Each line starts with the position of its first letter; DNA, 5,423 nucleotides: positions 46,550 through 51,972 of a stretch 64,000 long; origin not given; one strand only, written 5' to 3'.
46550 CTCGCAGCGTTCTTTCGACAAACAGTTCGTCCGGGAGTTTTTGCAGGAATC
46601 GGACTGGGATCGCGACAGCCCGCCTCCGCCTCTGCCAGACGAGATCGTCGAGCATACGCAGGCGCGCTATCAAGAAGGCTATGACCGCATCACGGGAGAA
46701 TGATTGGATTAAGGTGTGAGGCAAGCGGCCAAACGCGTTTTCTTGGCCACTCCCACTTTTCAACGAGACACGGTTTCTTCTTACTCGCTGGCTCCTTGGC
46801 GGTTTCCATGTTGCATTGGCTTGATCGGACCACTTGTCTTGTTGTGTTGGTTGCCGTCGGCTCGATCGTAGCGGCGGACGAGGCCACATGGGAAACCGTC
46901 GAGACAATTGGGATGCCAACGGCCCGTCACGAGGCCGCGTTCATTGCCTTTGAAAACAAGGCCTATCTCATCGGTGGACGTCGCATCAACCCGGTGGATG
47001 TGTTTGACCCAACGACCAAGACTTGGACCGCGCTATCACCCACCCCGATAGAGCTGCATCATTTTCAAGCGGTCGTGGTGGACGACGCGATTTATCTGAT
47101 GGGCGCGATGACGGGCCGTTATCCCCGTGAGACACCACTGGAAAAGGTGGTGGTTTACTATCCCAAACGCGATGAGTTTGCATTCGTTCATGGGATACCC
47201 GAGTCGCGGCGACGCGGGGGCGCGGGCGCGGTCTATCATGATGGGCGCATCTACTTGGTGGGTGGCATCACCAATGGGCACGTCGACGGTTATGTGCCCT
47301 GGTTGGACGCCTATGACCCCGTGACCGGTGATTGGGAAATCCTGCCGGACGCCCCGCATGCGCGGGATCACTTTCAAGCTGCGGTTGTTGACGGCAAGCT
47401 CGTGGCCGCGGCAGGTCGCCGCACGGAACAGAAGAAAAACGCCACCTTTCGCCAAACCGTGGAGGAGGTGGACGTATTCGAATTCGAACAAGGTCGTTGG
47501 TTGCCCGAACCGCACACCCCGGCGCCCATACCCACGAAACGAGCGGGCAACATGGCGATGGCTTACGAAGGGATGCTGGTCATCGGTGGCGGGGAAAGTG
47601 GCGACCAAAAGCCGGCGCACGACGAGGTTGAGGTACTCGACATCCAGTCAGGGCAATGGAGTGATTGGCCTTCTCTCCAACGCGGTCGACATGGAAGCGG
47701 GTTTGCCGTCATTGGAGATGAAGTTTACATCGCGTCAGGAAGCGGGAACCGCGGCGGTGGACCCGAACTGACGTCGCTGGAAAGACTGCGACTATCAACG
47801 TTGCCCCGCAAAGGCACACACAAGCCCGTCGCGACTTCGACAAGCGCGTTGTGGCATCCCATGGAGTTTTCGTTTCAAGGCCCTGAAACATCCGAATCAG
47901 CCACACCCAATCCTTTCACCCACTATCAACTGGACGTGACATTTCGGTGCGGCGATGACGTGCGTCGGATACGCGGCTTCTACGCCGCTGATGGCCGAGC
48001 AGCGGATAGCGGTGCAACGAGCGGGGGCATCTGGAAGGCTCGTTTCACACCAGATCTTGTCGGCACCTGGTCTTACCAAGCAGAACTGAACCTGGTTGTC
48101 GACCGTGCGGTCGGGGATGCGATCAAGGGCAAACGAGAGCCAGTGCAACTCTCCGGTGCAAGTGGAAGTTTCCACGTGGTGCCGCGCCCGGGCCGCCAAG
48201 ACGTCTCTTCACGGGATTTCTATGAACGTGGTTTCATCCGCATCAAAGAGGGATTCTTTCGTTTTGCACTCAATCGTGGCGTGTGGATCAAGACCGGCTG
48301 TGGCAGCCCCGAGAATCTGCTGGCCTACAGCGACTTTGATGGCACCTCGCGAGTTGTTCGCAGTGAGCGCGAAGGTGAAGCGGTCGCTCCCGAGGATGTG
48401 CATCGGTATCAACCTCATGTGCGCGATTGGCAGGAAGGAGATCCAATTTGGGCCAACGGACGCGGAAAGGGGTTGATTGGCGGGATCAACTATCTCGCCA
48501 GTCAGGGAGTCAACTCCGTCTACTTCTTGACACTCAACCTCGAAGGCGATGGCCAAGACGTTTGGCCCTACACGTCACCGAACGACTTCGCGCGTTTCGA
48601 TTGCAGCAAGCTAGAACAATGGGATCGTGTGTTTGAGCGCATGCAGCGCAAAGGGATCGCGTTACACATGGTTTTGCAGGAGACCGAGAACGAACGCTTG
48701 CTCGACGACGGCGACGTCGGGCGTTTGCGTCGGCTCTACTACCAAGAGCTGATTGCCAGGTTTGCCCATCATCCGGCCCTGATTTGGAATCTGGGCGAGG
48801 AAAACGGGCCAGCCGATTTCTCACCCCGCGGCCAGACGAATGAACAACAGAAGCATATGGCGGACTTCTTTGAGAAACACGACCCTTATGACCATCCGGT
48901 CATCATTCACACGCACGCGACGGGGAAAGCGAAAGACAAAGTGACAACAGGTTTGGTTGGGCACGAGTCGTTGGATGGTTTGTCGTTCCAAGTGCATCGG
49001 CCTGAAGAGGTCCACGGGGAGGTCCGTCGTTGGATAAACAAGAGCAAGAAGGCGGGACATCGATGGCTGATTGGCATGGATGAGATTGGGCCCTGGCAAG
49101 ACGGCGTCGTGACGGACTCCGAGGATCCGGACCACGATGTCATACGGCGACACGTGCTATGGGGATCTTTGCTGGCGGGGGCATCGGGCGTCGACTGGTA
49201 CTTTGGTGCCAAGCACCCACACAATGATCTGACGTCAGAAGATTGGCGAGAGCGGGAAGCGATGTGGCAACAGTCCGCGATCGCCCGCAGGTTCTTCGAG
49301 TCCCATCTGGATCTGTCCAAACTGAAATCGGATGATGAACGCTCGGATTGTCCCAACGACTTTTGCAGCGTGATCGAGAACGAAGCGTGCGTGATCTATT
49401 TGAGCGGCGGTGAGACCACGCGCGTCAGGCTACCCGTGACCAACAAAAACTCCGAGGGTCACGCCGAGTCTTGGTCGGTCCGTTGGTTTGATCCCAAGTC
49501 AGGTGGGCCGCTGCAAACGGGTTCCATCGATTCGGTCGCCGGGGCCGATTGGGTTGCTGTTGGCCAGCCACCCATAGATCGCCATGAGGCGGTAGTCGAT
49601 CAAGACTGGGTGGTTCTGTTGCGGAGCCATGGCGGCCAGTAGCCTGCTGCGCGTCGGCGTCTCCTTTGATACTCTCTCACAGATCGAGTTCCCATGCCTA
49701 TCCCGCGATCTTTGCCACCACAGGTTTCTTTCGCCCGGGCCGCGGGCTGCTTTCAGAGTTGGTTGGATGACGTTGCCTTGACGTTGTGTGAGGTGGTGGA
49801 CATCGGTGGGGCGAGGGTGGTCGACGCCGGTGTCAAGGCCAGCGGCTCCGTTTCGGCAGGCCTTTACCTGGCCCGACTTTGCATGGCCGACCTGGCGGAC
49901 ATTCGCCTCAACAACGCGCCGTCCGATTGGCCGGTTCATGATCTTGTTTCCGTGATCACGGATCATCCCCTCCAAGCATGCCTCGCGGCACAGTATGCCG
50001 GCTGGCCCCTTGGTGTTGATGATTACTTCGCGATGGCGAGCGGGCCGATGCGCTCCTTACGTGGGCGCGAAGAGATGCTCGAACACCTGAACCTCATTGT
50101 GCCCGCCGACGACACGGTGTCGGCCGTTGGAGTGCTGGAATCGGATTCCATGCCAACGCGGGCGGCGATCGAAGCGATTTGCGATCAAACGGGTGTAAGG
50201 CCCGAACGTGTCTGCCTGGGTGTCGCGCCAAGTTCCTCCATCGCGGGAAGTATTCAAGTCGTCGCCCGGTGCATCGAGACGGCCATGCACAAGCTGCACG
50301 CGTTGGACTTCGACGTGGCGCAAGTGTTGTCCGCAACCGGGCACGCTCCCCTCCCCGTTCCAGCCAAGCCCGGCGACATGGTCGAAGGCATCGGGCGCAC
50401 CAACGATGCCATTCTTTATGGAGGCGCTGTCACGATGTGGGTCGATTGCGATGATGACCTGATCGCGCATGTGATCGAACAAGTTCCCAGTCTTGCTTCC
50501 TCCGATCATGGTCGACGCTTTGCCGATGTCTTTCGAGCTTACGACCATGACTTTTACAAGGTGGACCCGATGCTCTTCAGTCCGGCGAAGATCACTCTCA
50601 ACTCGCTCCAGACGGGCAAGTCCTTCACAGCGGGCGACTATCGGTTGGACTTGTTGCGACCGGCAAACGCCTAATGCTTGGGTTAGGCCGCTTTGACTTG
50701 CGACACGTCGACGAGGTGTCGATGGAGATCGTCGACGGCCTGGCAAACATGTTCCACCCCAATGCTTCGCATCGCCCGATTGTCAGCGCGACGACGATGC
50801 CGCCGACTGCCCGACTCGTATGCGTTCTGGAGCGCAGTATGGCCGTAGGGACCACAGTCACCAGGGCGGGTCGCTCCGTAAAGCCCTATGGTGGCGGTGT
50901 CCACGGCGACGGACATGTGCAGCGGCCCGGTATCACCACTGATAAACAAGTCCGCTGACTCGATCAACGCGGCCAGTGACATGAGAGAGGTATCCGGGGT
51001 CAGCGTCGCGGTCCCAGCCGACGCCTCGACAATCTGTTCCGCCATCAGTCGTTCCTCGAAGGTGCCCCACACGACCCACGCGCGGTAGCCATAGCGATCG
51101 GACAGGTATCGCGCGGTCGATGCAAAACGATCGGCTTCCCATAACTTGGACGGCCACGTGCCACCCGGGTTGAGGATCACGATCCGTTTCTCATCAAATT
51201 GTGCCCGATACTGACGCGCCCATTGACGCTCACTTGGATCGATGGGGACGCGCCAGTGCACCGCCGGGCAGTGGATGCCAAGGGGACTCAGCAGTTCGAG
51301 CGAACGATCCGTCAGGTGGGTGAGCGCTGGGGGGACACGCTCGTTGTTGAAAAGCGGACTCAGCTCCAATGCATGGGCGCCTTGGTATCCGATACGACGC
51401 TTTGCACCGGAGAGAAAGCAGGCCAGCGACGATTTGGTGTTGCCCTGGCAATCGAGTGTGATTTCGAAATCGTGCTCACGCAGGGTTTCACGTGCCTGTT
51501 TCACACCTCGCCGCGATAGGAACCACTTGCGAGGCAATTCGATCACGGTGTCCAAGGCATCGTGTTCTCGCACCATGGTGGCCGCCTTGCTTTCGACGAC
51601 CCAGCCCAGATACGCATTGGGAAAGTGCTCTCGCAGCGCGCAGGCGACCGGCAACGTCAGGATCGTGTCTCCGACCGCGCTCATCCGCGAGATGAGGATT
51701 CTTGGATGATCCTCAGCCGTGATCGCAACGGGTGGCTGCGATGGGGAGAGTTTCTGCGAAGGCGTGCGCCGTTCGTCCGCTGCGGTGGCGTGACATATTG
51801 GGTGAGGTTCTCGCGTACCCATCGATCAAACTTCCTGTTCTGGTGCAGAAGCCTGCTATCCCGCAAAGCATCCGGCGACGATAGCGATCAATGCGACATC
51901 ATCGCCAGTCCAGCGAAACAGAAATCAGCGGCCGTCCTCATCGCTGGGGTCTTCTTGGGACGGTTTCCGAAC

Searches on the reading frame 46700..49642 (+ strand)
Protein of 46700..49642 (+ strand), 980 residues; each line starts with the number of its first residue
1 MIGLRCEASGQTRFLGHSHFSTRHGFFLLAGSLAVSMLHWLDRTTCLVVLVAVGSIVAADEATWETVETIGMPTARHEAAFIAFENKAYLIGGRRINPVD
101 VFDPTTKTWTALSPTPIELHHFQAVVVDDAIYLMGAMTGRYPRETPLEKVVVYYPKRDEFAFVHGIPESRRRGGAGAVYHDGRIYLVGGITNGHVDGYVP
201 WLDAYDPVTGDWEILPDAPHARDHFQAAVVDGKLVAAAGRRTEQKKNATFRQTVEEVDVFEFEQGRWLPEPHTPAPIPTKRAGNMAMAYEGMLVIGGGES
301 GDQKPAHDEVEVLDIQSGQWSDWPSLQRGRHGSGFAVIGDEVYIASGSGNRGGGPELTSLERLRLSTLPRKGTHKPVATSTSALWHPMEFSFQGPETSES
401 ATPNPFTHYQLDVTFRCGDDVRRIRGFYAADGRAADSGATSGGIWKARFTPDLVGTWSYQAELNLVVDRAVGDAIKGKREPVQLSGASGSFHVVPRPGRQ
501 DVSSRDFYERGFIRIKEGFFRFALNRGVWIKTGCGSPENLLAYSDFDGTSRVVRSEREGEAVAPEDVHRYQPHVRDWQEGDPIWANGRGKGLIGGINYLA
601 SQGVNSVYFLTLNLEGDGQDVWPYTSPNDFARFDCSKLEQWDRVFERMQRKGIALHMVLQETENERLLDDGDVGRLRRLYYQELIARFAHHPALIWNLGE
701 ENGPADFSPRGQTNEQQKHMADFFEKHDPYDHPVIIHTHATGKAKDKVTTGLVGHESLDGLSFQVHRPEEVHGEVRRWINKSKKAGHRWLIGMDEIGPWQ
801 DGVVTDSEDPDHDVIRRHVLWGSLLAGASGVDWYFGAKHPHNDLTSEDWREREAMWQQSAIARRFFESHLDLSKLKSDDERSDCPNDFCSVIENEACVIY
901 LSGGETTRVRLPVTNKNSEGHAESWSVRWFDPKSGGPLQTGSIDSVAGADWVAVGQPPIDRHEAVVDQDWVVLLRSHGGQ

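Call 64: search_protein_families(library=pfam, proteins=[window:46700-49642:+], max_evalue=0.001)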
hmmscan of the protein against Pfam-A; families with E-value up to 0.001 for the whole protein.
window:46700-49642:+ (980 aa): 11 families
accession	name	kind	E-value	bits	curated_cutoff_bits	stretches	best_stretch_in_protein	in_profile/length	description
PF13964.12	Kelch_6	-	1.6e-24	85.5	25.3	1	175-222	5-50/50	Kelch motif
PF24681.1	Kelch_KLHDC2_KLHL20_DRC7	-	1.7e-24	86.8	50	2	168-347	48-221/221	KLHDC2/KLHL20/DRC7 Kelch-repeats domain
PF01344.31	Kelch_1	-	7.1e-24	83.4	20.1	1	171-217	1-44/46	Kelch motif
PF24981.1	Beta-prop_ATRN-LZTR1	-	4.7e-21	75.7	50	1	60-301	23-282/289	Attractin/LZTR1 beta-propeller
PF25210.1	Kelch_FKB95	-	7.4e-21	75.4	70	2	65-137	69-150/268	FKB95, Kelch-repeats domain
PF16586.11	DUF5060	-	4.5e-16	59.3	27.2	1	384-463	4-69/70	Domain of unknown function (DUF5060)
PF13415.12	Kelch_3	-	2.5e-12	47.1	22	0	182-225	2-43/48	Galactose oxidase, central domain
PF13418.12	Kelch_4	-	4.8e-12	46.1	21.6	0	291-326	13-47/49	Galactose oxidase, central domain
PF07646.21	Kelch_2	-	4e-10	39.6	21.3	0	171-195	1-27/48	Kelch motif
PF24996.1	NANM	-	3.2e-08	33.3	45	0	123-204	58-139/350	N-acetylneuraminate epimerase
PF13204.13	Apiosidase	-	0.00042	20.5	26.5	1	629-838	75-279/320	Apiosidase-like, catalytic domain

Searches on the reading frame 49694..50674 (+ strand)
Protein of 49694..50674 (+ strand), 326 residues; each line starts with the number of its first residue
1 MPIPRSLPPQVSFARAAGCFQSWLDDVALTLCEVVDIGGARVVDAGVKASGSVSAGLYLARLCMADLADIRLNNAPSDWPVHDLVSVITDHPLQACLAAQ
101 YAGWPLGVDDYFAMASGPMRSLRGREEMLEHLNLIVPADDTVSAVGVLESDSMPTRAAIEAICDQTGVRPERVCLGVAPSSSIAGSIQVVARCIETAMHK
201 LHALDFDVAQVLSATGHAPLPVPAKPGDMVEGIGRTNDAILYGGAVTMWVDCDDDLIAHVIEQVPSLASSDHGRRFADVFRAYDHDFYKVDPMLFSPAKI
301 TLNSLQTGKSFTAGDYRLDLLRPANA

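Call 64: search_protein_families(library=pfam, proteins=[window:49694-50674:+], max_evalue=0.001)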
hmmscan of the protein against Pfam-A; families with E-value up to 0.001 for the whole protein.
window:49694-50674:+ (326 aa): 1 family
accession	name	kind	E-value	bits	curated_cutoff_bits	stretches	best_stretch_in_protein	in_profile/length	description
PF02289.21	MCH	-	2.9e-100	335.9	25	1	38-322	29-308/311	Cyclohydrolase (MCH)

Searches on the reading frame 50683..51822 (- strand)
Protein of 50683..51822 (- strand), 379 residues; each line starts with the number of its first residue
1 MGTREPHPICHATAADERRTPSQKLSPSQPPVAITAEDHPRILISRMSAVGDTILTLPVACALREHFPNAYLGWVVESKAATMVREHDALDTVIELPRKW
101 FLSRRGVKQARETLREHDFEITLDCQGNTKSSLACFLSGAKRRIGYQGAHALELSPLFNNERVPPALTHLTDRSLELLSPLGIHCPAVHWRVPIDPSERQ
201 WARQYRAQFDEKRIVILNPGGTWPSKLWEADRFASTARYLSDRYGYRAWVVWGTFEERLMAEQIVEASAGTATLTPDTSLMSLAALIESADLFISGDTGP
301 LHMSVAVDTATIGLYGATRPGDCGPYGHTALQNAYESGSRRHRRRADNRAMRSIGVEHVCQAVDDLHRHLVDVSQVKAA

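Call 65: search_protein_families(library=pfam, proteins=[window:50683-51822:-], max_evalue=0.001)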
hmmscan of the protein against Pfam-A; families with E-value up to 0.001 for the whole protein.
window:50683-51822:- (379 aa): 1 family
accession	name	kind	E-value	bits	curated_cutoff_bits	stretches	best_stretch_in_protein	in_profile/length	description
PF01075.23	Glyco_transf_9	-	1.2e-40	139.8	22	1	111-339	5-233/247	Glycosyltransferase family 9 (heptosyltransferase)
